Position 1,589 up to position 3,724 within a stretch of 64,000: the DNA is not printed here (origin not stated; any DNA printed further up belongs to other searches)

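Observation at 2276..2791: Mini-intein inserted at the catalytic cysteine of UDP-glucose 6-dehydrogenase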

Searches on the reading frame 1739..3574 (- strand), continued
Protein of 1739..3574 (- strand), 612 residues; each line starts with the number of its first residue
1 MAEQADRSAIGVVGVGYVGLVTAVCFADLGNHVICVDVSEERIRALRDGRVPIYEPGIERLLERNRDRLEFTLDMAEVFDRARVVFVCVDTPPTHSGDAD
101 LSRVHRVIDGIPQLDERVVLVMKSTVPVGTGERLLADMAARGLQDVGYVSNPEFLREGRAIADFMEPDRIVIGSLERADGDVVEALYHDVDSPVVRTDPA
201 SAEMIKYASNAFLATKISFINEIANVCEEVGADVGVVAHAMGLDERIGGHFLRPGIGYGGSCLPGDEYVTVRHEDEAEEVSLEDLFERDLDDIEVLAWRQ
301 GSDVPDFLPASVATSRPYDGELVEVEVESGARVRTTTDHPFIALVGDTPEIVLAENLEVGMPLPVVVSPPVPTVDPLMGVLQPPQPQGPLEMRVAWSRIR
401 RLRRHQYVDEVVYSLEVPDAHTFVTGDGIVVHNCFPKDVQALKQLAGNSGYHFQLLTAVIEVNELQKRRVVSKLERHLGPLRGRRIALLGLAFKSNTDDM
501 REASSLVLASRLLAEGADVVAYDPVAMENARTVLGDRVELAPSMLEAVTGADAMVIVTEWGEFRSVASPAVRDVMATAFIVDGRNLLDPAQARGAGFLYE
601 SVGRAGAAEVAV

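Call 32: find_encoding_contigs(protein=P0001, flank=3000, max_places=3)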
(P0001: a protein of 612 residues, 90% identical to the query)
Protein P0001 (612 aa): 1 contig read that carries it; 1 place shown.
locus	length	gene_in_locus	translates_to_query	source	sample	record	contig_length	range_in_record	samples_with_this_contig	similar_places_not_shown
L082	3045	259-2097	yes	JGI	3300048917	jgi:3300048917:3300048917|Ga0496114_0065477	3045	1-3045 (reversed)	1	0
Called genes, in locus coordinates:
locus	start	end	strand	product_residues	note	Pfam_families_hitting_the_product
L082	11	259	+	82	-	-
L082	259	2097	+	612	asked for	PF03446:NAD_binding_2 (faint), PF03721:UDPG_MGDP_dh_N, PF03807:F420_oxidored (faint), PF00984:UDPG_MGDP_dh, PF14890:Intein_splicing, PF03720:UDPG_MGDP_dh_C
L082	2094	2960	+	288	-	PF00483:NTP_transferase, PF12804:NTP_transf_3, PF25087:GMPPB_C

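Call 64: predict_structure(alignment_id=A1)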
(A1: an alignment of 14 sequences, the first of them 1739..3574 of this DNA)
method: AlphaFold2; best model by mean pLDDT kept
length: 612 residues; sequences in the alignment: 14
mean_pLDDT: 74.2   pTM: 0.42
mean pLDDT of the five models: 74.2, 71.3, 71.2, 70.7, 68.9
residues with pLDDT >= 90: 132; 70-90: 289; 50-70: 62; < 50: 129
segments of 3 or more residues with pLDDT < 50: 1-6, 93-98, 208-232, 240-260, 370-389, 435-465, 493-503, 604-612
pLDDT, mean of each block of 10 residues (from residue 1): 53 90 94 91 88 82 92 91 88 48 83 85 73 84 88 75 84 89 90 82 56 40 46 50 40 34 84 82 83 84 83 74 91 85 83 87 82 46 43 88 88 72 82 52 36 42 56 87 90 46 63 84 74 73 91 85 85 93 83 90 47 34
secondary structure, 60 per line:
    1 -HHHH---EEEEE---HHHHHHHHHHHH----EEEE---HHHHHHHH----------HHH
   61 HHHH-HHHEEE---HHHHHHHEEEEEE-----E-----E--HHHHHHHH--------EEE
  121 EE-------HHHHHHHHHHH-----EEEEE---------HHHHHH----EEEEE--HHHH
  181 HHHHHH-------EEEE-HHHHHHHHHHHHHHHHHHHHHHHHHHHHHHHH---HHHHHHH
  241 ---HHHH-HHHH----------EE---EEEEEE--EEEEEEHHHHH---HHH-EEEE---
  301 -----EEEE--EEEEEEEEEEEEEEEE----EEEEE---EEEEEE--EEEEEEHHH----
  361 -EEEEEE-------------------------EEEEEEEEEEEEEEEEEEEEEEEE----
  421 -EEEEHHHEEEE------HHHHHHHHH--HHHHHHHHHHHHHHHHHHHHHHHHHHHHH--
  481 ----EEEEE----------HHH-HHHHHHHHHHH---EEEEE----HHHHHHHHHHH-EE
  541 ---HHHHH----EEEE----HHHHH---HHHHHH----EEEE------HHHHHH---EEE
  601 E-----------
elements in order: H2-5 E9-13 H17-28 E33-36 H40-47 H58-64 E69-71 H75-81 E82-87 H102-109 E118-122 H130-140 E146-150 H160-165 E170-174 H177-186 E194-197 H199-230 H234-240 H244-247 H249-252 E268-273 E276-281 H282-286 E294-297 E306-309 E312-327 E332-336 E340-345 E348-353 E362-367 E393-416 E422-425 E429-432 H439-447 H450-478 E485-489 H504-514 E518-522 H527-537 H544-548 E553-556 H561-565 H569-574 E579-582 H589-594 E598-601
